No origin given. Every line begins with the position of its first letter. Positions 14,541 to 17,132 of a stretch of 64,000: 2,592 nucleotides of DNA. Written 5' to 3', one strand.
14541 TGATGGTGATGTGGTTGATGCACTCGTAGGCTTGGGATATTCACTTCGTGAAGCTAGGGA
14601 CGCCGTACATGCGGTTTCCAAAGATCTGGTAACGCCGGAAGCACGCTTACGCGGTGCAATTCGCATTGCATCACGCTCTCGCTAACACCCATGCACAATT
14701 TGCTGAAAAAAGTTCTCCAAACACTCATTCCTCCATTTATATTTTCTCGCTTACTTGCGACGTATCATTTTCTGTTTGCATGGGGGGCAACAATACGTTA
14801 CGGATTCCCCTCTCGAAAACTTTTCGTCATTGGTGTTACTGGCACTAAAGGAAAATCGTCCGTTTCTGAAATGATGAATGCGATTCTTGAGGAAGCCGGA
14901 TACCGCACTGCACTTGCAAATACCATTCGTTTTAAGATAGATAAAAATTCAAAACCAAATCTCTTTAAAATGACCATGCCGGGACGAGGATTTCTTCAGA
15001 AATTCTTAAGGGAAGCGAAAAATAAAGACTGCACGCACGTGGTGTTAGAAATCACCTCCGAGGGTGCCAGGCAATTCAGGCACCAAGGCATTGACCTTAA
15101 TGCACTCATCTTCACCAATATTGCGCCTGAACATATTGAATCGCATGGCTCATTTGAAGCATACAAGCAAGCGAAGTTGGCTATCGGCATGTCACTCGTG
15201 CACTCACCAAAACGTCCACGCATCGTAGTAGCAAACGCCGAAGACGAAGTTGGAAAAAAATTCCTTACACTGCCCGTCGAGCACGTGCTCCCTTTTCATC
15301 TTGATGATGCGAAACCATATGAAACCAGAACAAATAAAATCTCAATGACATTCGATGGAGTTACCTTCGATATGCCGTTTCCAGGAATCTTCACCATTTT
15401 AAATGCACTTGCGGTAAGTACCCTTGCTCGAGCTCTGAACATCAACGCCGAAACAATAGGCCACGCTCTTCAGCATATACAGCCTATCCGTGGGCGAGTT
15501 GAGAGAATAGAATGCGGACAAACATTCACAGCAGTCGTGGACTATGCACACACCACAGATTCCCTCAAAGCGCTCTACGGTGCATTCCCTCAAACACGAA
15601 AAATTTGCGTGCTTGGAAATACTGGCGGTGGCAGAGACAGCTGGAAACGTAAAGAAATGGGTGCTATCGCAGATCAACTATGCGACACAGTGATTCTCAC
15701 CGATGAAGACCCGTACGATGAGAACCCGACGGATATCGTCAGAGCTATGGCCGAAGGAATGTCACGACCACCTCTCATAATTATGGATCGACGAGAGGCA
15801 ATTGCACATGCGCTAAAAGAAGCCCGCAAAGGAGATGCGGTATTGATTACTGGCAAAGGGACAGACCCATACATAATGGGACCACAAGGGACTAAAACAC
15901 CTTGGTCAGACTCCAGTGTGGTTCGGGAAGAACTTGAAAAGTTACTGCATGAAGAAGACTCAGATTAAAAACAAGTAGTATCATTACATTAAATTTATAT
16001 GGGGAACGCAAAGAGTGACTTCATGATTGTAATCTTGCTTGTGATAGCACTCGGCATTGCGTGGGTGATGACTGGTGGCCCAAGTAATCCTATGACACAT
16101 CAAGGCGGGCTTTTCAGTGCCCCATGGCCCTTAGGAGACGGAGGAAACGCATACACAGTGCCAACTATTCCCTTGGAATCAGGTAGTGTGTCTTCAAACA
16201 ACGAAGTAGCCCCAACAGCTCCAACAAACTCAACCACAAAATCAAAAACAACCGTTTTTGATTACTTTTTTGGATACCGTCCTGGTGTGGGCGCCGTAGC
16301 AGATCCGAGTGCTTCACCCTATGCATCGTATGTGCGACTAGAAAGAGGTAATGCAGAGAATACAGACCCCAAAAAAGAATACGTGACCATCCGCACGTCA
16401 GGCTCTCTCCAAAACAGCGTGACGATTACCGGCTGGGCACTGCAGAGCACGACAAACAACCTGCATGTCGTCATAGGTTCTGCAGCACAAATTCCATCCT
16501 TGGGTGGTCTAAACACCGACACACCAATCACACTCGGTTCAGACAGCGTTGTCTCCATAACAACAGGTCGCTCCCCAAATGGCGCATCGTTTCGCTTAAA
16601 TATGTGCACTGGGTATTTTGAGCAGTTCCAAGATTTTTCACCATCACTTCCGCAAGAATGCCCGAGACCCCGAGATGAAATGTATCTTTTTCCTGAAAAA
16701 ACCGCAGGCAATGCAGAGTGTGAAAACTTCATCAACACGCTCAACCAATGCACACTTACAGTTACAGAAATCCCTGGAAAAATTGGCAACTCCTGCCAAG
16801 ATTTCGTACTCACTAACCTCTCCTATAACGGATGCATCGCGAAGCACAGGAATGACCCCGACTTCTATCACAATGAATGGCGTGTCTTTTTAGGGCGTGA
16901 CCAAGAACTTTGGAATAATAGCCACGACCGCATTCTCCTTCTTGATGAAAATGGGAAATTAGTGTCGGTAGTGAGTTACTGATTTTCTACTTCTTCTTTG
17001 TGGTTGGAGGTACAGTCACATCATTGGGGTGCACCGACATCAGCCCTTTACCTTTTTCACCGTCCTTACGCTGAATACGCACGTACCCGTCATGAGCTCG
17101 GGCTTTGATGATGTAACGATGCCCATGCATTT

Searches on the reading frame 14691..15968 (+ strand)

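Call 42: search_protein_families(library=pfam, proteins=[window:14691-15968:+], max_evalue=0.0001)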
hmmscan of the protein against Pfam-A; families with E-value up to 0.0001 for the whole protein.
window:14691-15968:+ (425 aa): 2 families
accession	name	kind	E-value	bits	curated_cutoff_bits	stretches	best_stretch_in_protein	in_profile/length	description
PF08245.18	Mur_ligase_M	-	2.4e-29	103.2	24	1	49-245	1-199/200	Mur ligase middle domain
PF02875.26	Mur_ligase_C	-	7.1e-26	92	28.4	1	268-390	1-127/127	Mur ligase, glutamate ligase domain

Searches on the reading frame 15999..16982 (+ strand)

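Call 42: search_protein_families(library=pfam, proteins=[window:15999-16982:+], max_evalue=0.0001)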
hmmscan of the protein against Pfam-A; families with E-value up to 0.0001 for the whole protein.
window:15999-16982:+ (327 aa): 1 family
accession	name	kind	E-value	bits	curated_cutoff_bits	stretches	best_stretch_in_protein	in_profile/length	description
PF00932.25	LTD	-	8.4e-06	26.6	34.3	0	122-192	22-72/109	Lamin Tail Domain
